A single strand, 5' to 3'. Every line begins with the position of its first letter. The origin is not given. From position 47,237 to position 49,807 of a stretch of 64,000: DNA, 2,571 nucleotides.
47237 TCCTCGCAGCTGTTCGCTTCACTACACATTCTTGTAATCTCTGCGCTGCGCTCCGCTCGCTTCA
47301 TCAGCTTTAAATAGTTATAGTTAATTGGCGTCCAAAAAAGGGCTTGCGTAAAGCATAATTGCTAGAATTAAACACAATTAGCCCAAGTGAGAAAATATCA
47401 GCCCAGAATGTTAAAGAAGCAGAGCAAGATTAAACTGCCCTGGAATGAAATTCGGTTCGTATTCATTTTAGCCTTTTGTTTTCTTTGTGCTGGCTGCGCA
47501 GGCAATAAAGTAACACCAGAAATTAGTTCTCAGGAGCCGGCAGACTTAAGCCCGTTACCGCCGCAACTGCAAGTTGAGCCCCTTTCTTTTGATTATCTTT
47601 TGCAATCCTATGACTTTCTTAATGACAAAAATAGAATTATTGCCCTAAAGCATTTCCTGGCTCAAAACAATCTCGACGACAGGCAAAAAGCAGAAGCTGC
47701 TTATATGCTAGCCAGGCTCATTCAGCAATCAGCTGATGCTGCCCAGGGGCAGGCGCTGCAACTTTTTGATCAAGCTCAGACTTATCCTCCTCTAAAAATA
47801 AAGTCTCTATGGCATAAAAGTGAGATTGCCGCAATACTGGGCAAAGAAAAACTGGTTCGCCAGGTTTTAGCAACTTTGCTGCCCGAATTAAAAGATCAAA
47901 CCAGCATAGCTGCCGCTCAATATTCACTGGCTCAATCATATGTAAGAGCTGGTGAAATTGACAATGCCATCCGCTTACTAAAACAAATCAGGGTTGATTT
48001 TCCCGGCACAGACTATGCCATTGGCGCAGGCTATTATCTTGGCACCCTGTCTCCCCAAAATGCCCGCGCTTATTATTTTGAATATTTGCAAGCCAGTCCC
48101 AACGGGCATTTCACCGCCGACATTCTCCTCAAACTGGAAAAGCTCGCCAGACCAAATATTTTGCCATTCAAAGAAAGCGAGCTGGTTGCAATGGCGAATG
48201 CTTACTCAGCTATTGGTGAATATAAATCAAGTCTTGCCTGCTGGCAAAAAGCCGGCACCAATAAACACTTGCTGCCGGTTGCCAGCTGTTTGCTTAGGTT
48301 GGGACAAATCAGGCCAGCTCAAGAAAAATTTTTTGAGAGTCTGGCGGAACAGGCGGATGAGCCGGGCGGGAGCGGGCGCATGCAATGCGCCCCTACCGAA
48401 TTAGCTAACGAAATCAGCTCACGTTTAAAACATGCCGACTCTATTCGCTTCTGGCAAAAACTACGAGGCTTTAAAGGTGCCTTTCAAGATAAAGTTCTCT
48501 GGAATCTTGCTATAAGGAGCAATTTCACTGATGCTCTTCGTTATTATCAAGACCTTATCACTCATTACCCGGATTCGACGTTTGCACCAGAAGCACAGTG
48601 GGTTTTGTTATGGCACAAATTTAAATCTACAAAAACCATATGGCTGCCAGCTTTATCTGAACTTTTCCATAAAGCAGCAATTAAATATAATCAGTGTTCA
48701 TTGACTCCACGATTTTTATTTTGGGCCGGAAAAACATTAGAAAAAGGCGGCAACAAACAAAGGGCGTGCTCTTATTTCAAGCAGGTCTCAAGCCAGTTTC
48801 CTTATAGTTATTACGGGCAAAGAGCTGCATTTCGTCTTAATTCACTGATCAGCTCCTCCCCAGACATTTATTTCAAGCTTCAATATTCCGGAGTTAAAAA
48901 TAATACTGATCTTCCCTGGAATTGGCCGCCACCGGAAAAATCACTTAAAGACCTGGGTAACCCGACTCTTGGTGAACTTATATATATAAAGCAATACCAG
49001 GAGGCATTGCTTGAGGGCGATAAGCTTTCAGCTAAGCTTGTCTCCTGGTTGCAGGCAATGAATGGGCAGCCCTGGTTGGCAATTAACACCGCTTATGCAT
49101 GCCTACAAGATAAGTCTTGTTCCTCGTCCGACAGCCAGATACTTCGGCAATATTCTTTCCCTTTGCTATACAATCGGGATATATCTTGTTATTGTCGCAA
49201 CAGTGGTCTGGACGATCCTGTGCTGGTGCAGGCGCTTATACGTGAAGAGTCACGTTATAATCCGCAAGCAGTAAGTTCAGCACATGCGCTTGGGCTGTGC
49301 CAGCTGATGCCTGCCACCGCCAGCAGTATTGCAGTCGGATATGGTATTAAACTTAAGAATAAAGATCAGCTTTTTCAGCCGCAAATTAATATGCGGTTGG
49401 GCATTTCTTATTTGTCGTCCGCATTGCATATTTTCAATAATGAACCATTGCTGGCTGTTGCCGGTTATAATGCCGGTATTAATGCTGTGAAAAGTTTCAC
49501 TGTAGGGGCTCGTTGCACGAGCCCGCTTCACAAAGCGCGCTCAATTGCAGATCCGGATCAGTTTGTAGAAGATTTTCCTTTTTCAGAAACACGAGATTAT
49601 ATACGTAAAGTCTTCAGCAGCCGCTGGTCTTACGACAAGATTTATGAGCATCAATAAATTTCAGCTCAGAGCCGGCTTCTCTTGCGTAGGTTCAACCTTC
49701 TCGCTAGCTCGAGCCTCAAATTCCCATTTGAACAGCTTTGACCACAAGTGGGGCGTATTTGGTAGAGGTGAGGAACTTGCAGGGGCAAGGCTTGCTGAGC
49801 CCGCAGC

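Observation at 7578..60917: Dispersed GC-rich hairpin element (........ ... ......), mostly read through in frame inside protein-coding genes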

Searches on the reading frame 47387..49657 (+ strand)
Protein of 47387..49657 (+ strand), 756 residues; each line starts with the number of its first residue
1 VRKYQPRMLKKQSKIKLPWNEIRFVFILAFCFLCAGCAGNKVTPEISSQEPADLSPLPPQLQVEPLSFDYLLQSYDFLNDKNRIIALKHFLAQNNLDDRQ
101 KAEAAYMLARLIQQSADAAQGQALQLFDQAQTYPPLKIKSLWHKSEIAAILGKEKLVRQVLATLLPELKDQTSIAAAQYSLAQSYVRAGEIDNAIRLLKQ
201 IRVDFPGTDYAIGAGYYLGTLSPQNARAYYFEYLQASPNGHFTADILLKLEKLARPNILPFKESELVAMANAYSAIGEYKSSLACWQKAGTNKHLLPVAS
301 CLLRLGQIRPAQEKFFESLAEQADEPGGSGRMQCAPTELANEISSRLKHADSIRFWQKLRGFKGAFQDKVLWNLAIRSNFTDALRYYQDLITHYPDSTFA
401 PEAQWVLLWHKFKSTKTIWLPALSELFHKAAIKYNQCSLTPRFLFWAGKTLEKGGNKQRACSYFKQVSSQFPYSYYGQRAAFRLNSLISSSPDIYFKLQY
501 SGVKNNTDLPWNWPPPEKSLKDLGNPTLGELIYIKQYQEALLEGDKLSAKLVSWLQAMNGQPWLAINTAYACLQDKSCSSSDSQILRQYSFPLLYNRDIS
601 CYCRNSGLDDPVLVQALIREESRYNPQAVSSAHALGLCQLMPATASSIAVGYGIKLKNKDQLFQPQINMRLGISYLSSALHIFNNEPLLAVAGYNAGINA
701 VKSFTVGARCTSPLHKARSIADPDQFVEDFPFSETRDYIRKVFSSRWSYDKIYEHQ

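Call 10: find_encoding_contigs(protein=window:47387-49657:+, flank=10000, max_places=6)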
Protein window:47387-49657:+ (756 aa): no gene with exactly this product is on record in the collection.

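Call 13: find_homologous_proteins(query=window:47387-49657:+, max_evalue=1e-10)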
Query window:47387-49657:+ (756 aa): 34 proteins with E <= 1e-10 among 8000 candidates.
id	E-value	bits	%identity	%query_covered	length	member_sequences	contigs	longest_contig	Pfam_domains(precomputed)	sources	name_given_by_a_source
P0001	0.0e+0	1719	100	99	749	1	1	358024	PF13432.13,PF13428.13,PF07719.24,PF13174.13,PF01464.26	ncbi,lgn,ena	-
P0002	1.2e-261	888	55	99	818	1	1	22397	PF07719.24,PF13174.13,PF01464.26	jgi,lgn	-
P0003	1.3e-236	806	53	99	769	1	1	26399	PF13174.13,PF01464.26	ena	-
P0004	4.9e-209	714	49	97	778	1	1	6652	PF07719.24,PF01464.26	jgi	-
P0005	4.0e-181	622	60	64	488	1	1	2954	PF00515.35,PF13432.13,PF13181.13,PF07719.24,PF01464.26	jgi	-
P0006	8.7e-180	618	45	96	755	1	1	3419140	PF00515.35,PF12895.14,PF13432.13,PF07719.24,PF01464.26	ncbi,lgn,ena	-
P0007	5.1e-179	615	43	96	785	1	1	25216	PF14559.13,PF00515.35,PF12895.14,PF13432.13,PF13428.13,PF07719.24,PF13174.13,PF01464.26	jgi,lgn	-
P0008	5.0e-176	605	44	97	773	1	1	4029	PF13432.13,PF13428.13,PF13174.13,PF01464.26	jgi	jgi:soluble lytic murein transglycosylase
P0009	9.2e-173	595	44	95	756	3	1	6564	PF14559.13,PF13525.13,PF13428.13,PF07719.24,PF13174.13,PF01464.26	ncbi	-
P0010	5.6e-170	585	43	97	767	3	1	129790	PF14559.13,PF01464.26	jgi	-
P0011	1.6e-146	508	39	96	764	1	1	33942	PF13428.13,PF07719.24,PF13174.13,PF01464.26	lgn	-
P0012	2.4e-119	418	39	78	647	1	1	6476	-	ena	-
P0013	1.0e-118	416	38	90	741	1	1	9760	PF27553.1,PF12895.14,PF01464.26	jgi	jgi:soluble lytic murein transglycosylase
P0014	1.4e-106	376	34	96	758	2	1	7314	PF27553.1,PF13432.13,PF13428.13,PF07719.24,PF13174.13,PF01464.26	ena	-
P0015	4.8e-106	374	46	55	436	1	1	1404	PF01464.26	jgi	jgi:soluble lytic murein transglycosylase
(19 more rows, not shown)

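Call 14: find_encoding_contigs(protein=P0001, flank=10000, max_places=3)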
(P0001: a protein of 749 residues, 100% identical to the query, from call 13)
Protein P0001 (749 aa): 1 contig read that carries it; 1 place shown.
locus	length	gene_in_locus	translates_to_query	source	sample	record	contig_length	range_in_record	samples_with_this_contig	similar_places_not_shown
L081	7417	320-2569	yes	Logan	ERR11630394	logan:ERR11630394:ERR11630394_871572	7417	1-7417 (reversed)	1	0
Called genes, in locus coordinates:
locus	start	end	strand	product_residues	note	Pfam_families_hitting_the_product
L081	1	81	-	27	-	?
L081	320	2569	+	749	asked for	PF07719:TPR_2 (faint), PF13174:TPR_6 (faint), PF13428:TPR_14 (faint), PF13432:TPR_16 (faint), PF01464:SLT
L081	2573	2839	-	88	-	-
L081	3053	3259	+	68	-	PF07311:Dodecin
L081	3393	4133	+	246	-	PF13411:MerR_1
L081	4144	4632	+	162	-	PF01467:CTP_transf_like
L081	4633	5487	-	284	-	-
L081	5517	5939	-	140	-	-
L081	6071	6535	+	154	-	-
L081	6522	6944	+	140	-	-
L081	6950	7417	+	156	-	?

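Call 16: list_cluster_members(proteins=[P0001, P0006, P0009, P0002, P0003])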
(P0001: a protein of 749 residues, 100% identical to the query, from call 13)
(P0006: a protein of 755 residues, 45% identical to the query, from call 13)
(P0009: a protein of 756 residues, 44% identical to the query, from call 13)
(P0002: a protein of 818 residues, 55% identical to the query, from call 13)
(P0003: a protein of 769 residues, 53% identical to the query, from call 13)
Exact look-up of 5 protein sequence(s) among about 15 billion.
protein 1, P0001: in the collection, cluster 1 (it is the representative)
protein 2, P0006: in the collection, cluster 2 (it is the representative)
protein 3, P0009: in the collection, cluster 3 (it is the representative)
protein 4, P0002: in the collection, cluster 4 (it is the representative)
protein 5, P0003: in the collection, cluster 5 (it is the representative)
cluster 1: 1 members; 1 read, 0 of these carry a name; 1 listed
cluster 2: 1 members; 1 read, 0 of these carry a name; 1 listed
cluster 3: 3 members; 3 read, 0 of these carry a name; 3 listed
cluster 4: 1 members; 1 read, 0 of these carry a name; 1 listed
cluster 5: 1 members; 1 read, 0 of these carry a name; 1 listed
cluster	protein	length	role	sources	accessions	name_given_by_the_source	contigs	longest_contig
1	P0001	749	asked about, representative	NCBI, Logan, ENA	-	-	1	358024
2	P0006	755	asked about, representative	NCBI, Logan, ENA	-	-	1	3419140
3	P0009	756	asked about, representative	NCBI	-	-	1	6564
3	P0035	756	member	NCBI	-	-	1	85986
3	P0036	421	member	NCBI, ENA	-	-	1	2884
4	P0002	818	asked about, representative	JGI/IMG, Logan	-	-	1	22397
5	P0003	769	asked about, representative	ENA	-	-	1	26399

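Call 17: find_encoding_contigs(protein=P0002, flank=10000, max_places=2)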
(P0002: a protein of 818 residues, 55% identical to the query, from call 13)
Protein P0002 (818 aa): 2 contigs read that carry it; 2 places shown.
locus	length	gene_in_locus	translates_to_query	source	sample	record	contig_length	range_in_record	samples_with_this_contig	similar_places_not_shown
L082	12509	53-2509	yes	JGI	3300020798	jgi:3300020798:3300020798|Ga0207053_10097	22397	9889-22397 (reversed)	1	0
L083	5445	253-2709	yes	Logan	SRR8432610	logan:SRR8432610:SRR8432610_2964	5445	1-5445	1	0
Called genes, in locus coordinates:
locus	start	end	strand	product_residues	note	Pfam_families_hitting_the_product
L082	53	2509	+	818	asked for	PF07719:TPR_2 (faint), PF13174:TPR_6 (faint), PF01464:SLT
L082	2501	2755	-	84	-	-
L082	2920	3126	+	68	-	PF07311:Dodecin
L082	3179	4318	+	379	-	-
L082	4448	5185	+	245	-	PF13411:MerR_1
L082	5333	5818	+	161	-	PF01467:CTP_transf_like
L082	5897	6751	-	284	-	-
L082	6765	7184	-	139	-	-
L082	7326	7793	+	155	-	-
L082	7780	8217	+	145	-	-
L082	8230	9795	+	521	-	-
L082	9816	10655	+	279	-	-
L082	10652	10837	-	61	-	-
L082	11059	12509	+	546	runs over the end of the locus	PF01590:GAF, PF13185:GAF_2 (weak), PF13492:GAF_3 (weak), PF00990:GGDEF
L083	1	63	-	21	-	?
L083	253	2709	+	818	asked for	PF07719:TPR_2 (faint), PF13174:TPR_6 (faint), PF01464:SLT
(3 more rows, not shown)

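Call 18: find_encoding_contigs(protein=P0003, flank=10000, max_places=2)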
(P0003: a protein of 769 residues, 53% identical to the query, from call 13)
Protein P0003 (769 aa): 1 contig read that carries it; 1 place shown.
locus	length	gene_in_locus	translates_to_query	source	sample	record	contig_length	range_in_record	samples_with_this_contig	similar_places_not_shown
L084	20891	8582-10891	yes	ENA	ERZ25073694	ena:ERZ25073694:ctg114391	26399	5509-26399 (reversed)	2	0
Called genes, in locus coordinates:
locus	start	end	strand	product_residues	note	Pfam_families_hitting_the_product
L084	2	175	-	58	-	?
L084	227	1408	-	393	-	PF01656:CbiA (weak), PF13614:AAA_31 (weak)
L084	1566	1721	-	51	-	-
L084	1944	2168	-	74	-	PF16976:RcpC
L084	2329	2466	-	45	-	-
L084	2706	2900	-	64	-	-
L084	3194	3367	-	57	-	-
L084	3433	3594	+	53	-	-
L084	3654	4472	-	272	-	-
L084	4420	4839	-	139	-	-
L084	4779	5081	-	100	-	-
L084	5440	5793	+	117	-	-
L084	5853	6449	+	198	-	-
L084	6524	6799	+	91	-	-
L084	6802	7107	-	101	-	PF00958:GMP_synt_C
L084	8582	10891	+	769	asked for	PF13174:TPR_6 (faint), PF01464:SLT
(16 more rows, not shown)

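Call 19: find_encoding_contigs(protein=P0006, flank=10000, max_places=2)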
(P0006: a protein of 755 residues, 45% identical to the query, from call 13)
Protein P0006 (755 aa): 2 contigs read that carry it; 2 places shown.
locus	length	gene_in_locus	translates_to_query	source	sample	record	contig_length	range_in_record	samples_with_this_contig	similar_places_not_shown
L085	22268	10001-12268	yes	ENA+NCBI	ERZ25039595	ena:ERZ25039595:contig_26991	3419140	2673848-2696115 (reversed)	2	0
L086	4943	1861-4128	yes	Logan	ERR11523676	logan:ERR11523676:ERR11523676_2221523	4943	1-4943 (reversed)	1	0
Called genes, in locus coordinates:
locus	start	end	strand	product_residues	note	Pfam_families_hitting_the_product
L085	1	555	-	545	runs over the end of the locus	PF00437:T2SSE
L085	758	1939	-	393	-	PF13614:AAA_31 (faint)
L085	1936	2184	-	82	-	-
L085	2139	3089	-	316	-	PF08666:SAF, PF16976:RcpC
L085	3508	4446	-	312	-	PF08666:SAF (weak), PF16976:RcpC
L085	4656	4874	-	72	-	-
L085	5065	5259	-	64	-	-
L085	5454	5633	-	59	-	-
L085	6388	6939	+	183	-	-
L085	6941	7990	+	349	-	PF04015:DUF362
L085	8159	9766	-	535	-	PF00117:GATase, PF07722:Peptidase_C26 (weak), PF02540:NAD_synthase (faint), PF00958:GMP_synt_C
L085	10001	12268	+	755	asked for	PF12895:ANAPC3 (faint), PF13432:TPR_16 (faint), PF07719:TPR_2 (faint), PF00515:TPR_1 (faint), PF01464:SLT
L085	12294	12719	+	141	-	PF09391:DUF2000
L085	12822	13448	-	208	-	PF19570:DUF6088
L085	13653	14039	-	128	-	-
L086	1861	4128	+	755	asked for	PF12895:ANAPC3 (faint), PF13432:TPR_16 (faint), PF07719:TPR_2 (faint), PF00515:TPR_1 (faint), PF01464:SLT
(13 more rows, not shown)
